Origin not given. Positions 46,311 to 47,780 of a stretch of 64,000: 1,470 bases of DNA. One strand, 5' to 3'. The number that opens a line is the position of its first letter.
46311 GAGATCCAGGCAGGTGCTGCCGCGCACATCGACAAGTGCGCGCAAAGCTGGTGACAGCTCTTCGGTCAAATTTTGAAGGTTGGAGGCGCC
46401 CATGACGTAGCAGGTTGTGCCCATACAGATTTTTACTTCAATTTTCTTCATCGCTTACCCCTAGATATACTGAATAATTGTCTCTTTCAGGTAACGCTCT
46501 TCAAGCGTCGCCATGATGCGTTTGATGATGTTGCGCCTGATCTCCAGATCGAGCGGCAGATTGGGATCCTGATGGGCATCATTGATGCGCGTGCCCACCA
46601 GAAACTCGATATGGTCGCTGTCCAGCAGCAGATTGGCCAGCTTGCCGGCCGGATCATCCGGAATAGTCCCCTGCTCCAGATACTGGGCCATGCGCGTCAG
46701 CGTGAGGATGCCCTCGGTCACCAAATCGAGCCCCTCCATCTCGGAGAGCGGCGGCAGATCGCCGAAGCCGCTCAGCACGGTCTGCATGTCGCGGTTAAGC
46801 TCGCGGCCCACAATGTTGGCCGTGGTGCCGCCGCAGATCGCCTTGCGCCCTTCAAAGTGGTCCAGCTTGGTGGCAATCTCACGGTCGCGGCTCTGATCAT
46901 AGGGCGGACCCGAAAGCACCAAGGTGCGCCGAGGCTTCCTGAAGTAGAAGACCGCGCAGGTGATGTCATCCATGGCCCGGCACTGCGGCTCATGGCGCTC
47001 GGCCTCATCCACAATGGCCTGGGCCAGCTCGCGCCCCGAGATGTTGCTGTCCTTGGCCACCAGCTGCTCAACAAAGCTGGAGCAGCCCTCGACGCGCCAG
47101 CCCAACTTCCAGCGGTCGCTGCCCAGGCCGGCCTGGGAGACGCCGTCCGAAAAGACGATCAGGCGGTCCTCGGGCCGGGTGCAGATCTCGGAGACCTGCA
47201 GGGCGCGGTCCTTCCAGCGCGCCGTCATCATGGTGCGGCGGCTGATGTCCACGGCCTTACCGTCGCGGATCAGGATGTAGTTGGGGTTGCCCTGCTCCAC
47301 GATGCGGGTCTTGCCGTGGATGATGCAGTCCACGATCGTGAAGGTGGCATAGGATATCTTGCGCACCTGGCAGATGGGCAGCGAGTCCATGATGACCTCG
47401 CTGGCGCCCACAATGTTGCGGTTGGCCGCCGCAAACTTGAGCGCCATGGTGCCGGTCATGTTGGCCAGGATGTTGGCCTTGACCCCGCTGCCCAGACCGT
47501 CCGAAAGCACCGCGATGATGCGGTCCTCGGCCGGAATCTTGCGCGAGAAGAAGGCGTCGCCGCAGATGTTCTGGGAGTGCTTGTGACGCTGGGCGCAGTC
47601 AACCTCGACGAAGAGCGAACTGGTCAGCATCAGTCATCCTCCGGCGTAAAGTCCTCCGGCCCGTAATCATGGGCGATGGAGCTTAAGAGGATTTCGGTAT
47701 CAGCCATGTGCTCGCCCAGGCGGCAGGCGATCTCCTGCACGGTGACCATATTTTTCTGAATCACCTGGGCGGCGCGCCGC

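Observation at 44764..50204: hfs/HydS-like regulatory hydrogenase module headed by Rex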

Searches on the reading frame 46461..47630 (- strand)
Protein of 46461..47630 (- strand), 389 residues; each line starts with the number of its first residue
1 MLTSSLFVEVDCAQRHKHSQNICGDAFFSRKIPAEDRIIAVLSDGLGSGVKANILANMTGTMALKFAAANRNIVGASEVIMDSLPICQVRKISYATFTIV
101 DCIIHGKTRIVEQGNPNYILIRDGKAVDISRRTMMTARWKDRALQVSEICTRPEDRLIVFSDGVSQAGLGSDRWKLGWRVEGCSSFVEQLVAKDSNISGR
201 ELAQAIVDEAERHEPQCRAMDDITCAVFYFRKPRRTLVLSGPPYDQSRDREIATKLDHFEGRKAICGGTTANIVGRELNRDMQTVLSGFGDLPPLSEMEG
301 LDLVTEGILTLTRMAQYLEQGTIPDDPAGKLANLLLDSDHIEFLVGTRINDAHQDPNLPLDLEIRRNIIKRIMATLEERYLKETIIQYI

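Call 3: search_protein_families(library=pfam, proteins=[window:46461-47630:-], max_evalue=0.01)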
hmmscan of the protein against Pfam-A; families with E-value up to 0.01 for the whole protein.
window:46461-47630:- (389 aa): 2 families
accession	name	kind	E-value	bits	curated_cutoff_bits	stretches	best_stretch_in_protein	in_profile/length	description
PF07228.17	SpoIIE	-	3.1e-12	47.3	25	1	35-227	2-188/192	Stage II sporulation protein E (SpoIIE)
PF13672.11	PP2C_2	-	0.001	19.1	24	0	13-67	2-54/209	Protein phosphatase 2C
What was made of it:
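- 46461..47630 (-): pp2c: SpoIIE/RsbX-type PPM Ser/Thr phosphatase (389 aa) with a conserved, unannotated C-terminal alpha/beta domain. Its start overlaps the hydS stop by 1 nt. PF07228 (call 3).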

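Call 4: search_protein_families(library=ncbifam, proteins=[window:46461-47630:-], max_evalue=0.01)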
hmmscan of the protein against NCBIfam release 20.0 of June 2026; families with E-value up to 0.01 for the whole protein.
window:46461-47630:- (389 aa): 1 family
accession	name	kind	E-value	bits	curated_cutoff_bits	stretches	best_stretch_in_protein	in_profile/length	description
TIGR02865.1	spore_II_E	equivalog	1e-06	27.1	490.8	1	5-227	549-760/764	stage II sporulation protein E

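Call 51: search_solved_structures(query=A1, max_evalue=1, show_alignments=2)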
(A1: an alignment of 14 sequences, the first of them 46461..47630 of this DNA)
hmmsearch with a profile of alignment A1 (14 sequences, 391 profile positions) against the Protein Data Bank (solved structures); distinct sequences matched with E-value up to 1: 7.
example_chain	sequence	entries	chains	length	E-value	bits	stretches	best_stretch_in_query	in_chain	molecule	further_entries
3pu9_A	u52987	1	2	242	7e-13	51.5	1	5-233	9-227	Protein serine/threonine phosphatase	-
5mqh_A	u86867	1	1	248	4.5e-12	48.9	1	9-231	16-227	Serine phosphatase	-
3t91_A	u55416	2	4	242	7.7e-12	48.1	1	10-231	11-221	Stage II sporulation protein E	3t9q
5ucg_A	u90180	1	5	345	3.5e-11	45.9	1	9-229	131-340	Stage II sporulation protein E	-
3w40_A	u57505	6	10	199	9e-07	31.4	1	8-79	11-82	Phosphoserine phosphatase RsbX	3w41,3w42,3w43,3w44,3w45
3zt9_A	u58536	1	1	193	0.055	15.7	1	8-57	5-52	Stage II sporulation protein E (SpoIIE)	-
3trj_A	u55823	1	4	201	0.82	11.8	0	241-301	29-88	Phosphoheptose isomerase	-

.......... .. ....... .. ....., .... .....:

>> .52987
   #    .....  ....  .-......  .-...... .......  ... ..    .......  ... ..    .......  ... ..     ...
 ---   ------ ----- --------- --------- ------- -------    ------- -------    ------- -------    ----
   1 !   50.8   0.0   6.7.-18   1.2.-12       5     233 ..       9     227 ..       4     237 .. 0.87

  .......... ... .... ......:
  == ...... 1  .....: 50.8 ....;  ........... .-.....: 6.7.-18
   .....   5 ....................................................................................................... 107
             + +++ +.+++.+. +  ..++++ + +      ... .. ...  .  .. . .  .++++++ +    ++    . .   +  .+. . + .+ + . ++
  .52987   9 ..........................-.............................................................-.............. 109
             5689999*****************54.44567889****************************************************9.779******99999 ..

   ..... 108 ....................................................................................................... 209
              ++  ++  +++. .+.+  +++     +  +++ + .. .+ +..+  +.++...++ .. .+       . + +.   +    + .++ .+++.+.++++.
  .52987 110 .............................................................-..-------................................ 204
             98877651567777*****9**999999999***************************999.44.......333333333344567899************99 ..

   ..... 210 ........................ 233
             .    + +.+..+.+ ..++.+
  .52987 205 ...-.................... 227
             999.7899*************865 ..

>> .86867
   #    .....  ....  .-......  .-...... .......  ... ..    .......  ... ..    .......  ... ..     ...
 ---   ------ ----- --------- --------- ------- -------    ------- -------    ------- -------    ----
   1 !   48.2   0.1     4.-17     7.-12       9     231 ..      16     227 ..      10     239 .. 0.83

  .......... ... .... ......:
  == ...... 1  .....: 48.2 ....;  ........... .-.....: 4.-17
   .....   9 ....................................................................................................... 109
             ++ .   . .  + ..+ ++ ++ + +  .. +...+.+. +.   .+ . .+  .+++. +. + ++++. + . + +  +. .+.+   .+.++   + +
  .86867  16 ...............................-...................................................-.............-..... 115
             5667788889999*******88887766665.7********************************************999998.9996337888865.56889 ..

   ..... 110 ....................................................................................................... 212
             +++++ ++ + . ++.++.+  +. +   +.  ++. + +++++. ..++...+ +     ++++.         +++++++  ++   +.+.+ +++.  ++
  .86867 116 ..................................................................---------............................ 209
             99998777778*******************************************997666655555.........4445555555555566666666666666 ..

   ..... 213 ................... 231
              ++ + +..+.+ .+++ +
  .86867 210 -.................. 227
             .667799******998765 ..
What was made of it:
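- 46461..47630 (-): PDB profile hits 3pu9, 5mqh, 3t91 (call 51).
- On PPM/PP2C (SpoIIE/RsbX-type) Ser/Thr phosphatase: Profile hits to 3pu9, 5mqh and 3t91 (call 51).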

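Call 53: find_homologous_proteins(query=window:46461-47630:-, max_evalue=1e-10)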
Query window:46461-47630:- (389 aa): 7989 proteins with E <= 1e-10 among 8000 candidates; the best 120 are listed.
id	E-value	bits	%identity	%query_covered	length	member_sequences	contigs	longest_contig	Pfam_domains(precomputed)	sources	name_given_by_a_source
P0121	1.8e-258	875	100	100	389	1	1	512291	PF07228.18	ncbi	-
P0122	1.1e-172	592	69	100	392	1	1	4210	PF07228.18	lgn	-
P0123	5.8e-164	564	66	99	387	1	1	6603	PF07228.18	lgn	-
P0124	1.8e-163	562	65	100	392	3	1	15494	PF07228.18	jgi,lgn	jgi:hypothetical protein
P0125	3.4e-162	558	65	99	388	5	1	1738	PF07228.18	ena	-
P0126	2.2e-155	535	63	100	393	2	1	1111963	PF07228.18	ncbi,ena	-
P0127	1.3e-152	526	61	99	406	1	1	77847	PF07228.18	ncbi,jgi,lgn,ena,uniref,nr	ncbi:MAG: serine/threonine protein phosphatase [Candidatus Wallbacteria bacterium HGW-Wallbacteria-1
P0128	1.4e-151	523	59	100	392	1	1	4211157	PF07228.18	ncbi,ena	-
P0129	1.2e-150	520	68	90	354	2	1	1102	PF07228.18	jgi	jgi:hypothetical protein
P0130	2.4e-150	519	60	100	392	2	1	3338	PF07228.18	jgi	jgi:hypothetical protein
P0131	2.8e-150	519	61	100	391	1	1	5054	PF07228.18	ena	-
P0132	6.4e-150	517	61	99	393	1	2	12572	PF07228.18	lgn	-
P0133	6.6e-148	511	59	100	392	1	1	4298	PF07228.18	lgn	-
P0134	3.9e-146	505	59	99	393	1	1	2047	PF07228.18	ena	-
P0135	2.1e-145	503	59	98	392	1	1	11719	PF07228.18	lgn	-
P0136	4.6e-145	501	57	100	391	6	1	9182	PF07228.18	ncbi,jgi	-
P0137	7.7e-145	501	58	100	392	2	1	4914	PF07228.18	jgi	jgi:serine/threonine protein phosphatase PrpC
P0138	7.0e-144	498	57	100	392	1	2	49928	PF07228.18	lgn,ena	-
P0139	7.2e-144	497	57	100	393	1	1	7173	PF07228.18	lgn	-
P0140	7.9e-144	497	59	99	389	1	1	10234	PF07228.18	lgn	-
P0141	9.5e-144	497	58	100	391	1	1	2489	PF07228.18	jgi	jgi:hypothetical protein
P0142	2.1e-143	496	58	100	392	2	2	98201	PF07228.18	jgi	jgi:serine/threonine protein phosphatase PrpC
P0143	2.2e-143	496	57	100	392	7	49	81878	PF07228.18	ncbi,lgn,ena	-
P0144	4.9e-143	495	60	100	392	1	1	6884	PF07228.18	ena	-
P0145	7.7e-143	494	57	100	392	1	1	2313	PF07228.18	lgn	-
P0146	1.3e-142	493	59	100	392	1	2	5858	PF07228.18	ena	-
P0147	3.0e-142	492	59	98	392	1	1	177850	PF07228.18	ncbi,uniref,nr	ncbi:SpoIIE family protein phosphatase [Desulfovibrio sp. TomC]|uniref:SpoIIE family protein phospha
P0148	4.2e-142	492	59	98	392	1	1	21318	PF07228.18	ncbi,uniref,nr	ncbi:hypothetical protein DVDV_3299 [Desulfovibrio sp. DV]|uniref:SpoIIE family protein phosphatase 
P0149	8.0e-142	491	59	98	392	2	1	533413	PF07228.18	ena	-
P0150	1.2e-141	490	58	100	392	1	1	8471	PF07228.18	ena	-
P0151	1.4e-141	490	59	100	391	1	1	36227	PF07228.18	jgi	jgi:hypothetical protein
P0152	1.5e-141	490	58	100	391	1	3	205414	PF07228.18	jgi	jgi:hypothetical protein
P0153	1.9e-141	490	56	100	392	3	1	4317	PF07228.18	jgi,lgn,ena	-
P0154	2.1e-141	489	58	99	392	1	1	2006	PF07228.18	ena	-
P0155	2.9e-141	489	59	98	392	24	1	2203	PF07228.18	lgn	-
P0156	3.5e-141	489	59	99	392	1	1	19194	PF07228.18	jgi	jgi:hypothetical protein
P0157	4.5e-141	488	56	100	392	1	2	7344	PF13672.12,PF07228.18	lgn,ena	-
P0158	5.1e-141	488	57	100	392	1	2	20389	PF07228.18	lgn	-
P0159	5.3e-141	488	59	99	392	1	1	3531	PF07228.18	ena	-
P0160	6.5e-141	488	56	100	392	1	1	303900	PF13672.12,PF07228.18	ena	-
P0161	7.7e-141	487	57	100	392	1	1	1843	PF07228.18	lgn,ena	-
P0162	1.1e-140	487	58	98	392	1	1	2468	PF07228.18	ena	-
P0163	1.1e-140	487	58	98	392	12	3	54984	PF07228.18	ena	-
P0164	1.5e-140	487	58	100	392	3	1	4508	PF07228.18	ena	-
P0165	1.8e-140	486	58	99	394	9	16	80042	PF07228.18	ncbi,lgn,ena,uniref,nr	ncbi:SpoIIE family protein phosphatase [Solidesulfovibrio sp.]|uniref:SpoIIE family protein phosphat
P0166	1.8e-140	486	59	98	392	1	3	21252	PF07228.18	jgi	jgi:hypothetical protein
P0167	2.8e-140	486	56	99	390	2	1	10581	PF07228.18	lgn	-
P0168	3.1e-140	485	57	100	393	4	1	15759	PF07228.18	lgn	-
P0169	3.2e-140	485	57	99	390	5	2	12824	PF07228.18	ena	-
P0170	3.3e-140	485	58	98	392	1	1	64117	PF07228.18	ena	-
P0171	3.7e-140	485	58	99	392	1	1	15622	PF13672.12,PF07228.18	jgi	jgi:hypothetical protein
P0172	4.0e-140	485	58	99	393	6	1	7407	PF07228.18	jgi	jgi:serine/threonine protein phosphatase PrpC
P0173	4.6e-140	485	59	100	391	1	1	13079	PF07228.18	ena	-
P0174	5.7e-140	485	58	99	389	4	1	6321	PF07228.18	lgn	-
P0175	1.1e-139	484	57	99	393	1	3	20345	PF07228.18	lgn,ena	-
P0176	1.2e-139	484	57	99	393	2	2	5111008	PF07228.18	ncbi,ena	-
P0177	1.2e-139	484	59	100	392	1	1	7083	PF07228.18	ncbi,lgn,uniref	ncbi:SpoIIE family protein phosphatase [Solidesulfovibrio sp. C21]|uniref:SpoIIE family protein phos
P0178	1.2e-139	484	58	100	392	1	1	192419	PF07228.18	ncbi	ncbi:MAG: SpoIIE family protein phosphatase [Desulfovibrio sp.]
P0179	1.3e-139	483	57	100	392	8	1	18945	PF07228.18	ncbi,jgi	-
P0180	1.4e-139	483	57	100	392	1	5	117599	PF07228.18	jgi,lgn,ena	-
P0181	1.6e-139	483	58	100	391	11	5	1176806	PF07228.18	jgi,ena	-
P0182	1.7e-139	483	56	100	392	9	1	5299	PF07228.18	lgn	-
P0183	2.0e-139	483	58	100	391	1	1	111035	PF07228.18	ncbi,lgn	ncbi:MAG: SpoIIE family protein phosphatase [Alphaproteobacteria bacterium]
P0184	2.0e-139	483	58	99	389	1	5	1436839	PF07228.18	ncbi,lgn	-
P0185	2.6e-139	482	57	99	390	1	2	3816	PF07228.18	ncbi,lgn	ncbi:MAG: SpoIIE family protein phosphatase [Planctomycetota bacterium]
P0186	3.2e-139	482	57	100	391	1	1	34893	PF07228.18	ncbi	-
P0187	3.4e-139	482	55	99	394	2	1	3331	PF07228.18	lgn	-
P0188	3.9e-139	482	58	100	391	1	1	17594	PF07228.18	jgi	jgi:hypothetical protein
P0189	4.3e-139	482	58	100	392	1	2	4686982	PF07228.18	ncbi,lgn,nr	ncbi:SpoIIE family protein phosphatase [Desulfovibrio sp. JY]|nr:SpoIIE family protein phosphatase [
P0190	4.6e-139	482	56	100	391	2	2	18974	PF07228.18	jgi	jgi:hypothetical protein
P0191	5.3e-139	481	57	100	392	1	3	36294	PF13672.12,PF07228.18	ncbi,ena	-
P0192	5.7e-139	481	55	100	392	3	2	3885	PF07228.18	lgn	-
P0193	5.9e-139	481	58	100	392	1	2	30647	PF07228.18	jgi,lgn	-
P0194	5.9e-139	481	58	100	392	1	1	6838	PF07228.18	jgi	-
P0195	1.1e-138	480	57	100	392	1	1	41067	PF07228.18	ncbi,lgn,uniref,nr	ncbi:protein serine/threonine phosphatase [Solidesulfovibrio fructosivorans JJ]]|uniref:Protein seri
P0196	1.4e-138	480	55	99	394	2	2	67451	PF07228.18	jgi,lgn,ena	-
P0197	1.5e-138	480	57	99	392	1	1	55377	PF07228.18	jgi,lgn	-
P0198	1.7e-138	480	57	99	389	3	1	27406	PF07228.18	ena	-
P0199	2.0e-138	480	56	100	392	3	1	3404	PF13672.12,PF07228.18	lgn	-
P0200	2.8e-138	479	56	99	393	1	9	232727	PF07228.18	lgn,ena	-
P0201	3.7e-138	479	57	100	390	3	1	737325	PF07228.18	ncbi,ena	-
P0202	3.9e-138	479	57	100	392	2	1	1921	PF07228.18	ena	-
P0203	4.8e-138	478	55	100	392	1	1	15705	PF07228.18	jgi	jgi:hypothetical protein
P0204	6.8e-138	478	57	99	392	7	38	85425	PF07228.18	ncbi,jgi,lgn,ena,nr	ncbi:MAG TPA: SpoIIE family protein phosphatase [Candidatus Hydrogenedentes bacterium]|jgi:serine/th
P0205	1.4e-137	477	56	100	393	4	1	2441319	PF07228.18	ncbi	ncbi:MAG: SpoIIE family protein phosphatase [Solidesulfovibrio sp.]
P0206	1.7e-137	477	56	99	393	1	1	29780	PF07228.18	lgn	-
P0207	1.8e-137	476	56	99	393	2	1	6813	PF07228.18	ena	-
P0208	1.8e-137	476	56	99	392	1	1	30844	PF07228.18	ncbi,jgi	-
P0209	2.0e-137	476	57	99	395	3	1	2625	PF07228.18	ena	-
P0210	2.3e-137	476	55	98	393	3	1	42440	PF07228.18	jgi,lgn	-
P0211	2.5e-137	476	57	99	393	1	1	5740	PF07228.18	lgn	-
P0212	3.0e-137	476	56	100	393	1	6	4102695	PF07228.18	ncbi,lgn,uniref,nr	ncbi:Stage II sporulation protein E [Solidesulfovibrio carbinoliphilus subsp. oakridgensis]|uniref:S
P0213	3.1e-137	476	56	100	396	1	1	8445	PF07228.18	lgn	-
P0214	4.0e-137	475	55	100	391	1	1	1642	PF07228.18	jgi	jgi:hypothetical protein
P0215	4.6e-137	475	55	100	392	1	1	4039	PF07228.18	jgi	jgi:hypothetical protein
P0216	4.9e-137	475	54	100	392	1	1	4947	PF07228.18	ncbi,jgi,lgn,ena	ncbi:MAG: SpoIIE family protein phosphatase [Victivallaceae bacterium]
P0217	5.1e-137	475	55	100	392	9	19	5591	PF07228.18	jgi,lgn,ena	-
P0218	5.6e-137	475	57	99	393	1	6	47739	PF07228.18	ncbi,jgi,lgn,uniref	ncbi:MAG: SpoIIE family protein phosphatase [Solidesulfovibrio sp.]|jgi:hypothetical protein|uniref:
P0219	6.0e-137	475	56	99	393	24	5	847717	PF07228.18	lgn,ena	-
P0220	6.1e-137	475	56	99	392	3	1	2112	PF07228.18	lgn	-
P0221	6.3e-137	475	55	99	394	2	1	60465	PF07228.18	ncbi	-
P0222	8.8e-137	474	55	99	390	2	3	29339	PF07228.18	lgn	-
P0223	8.9e-137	474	56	99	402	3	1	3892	PF07228.18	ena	-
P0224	1.3e-136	474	54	100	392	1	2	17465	PF07228.18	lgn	-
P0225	1.5e-136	473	56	100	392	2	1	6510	PF07228.18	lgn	-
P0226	1.5e-136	473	57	100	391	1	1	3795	PF07228.18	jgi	jgi:hypothetical protein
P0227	2.0e-136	473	55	99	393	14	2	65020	PF07228.18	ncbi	-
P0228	2.1e-136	473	54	99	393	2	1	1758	PF07228.18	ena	-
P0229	2.7e-136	473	56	99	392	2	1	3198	PF07228.18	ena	-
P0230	3.0e-136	472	56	99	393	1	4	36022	PF07228.18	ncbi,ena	-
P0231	5.2e-136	472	55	99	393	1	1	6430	PF07228.18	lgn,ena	-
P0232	5.2e-136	472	56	99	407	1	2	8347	PF07228.18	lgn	-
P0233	8.2e-136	471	55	99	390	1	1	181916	PF07228.18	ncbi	-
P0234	8.3e-136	471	55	100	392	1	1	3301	PF07228.18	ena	-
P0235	8.5e-136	471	56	100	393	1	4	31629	PF07228.18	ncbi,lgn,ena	-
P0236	1.4e-135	470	56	100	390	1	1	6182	PF07228.18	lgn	-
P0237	2.0e-135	470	56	99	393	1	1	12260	PF07228.18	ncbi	-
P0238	3.0e-135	469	57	100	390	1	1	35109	PF07228.18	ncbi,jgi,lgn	-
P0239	3.5e-135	469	55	99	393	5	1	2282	PF07228.18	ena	-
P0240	4.3e-135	469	56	99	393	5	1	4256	PF07228.18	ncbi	-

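Call 57: find_encoding_contigs(protein=P0126, flank=6000, max_places=2)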
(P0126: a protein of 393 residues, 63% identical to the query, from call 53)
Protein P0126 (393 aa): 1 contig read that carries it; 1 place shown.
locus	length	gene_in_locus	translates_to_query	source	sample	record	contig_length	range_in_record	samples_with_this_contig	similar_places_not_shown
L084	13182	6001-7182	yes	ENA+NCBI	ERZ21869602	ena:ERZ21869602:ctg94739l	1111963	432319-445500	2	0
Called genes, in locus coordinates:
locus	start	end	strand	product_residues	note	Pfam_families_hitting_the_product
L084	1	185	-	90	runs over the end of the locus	-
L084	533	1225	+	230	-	PF06971:Put_DNA-bind_N, PF02629:CoA_binding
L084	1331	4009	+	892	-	PF00171:Aldedh, PF00465:Fe-ADH, PF13685:Fe-ADH_2, PF25137:ADH_Fe_C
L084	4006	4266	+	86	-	PF01257:2Fe-2S_thioredx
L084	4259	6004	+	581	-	PF12838:Fer4_7 (weak), PF13187:Fer4_9 (weak), PF13237:Fer4_10, PF14697:Fer4_21 (weak), PF25160:LdpA_Fe-S-bd (weak), PF00037:Fer4 (weak), PF02906:Fe_hyd_lg_C, PF04060:FeS, +2 more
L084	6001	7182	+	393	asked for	PF07228:SpoIIE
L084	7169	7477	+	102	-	-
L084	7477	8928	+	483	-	PF00037:Fer4, PF12837:Fer4_6 (weak), PF25160:LdpA_Fe-S-bd, PF12838:Fer4_7, PF13187:Fer4_9 (weak), PF00037:Fer4, PF12797:Fer4_2 (weak), PF02906:Fe_hyd_lg_C, +4 more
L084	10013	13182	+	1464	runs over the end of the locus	-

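Call 61: predict_structure(alignment_id=A2)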
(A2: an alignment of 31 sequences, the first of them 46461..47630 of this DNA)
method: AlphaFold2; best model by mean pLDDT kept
length: 389 residues; sequences in the alignment: 31
mean_pLDDT: 89.3   pTM: 0.85
mean pLDDT of the five models: 89.3, 88.7, 88.1, 87.6, 86.2
residues with pLDDT >= 90: 261; 70-90: 107; 50-70: 17; < 50: 4
segments of 3 or more residues with pLDDT < 50: 1-3
pLDDT, mean of each block of 10 residues (from residue 1): 69 94 95 91 91 92 89 82 77 87 90 94 95 80 89 94 93 88 96 94 97 92 96 93 90 95 93 95 80 88 90 94 91 94 86 56 86 94 93
secondary structure, 60 per line:
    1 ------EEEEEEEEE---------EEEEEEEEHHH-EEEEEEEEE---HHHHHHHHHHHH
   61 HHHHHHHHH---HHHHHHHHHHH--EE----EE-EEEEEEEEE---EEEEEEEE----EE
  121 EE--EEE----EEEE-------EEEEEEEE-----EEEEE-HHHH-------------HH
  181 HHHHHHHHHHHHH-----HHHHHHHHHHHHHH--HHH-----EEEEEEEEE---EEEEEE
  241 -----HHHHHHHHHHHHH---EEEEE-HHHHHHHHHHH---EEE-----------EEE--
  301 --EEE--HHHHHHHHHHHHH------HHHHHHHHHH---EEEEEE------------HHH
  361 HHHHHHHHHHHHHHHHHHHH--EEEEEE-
elements in order: E7-15 E25-32 E37-45 H49-69 H73-83 E95-103 E107-114 E119-122 E125-127 E132-135 E143-150 E156-160 H162-165 H179-193 H199-212 E223-231 E235-240 H246-258 E262-266 H268-278 E282-284 E296-298 E303-305 H308-320 H327-336 E340-345 H358-380 E383-388
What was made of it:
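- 46461..47630 (-): AF2 model pLDDT 89.3 (call 61).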
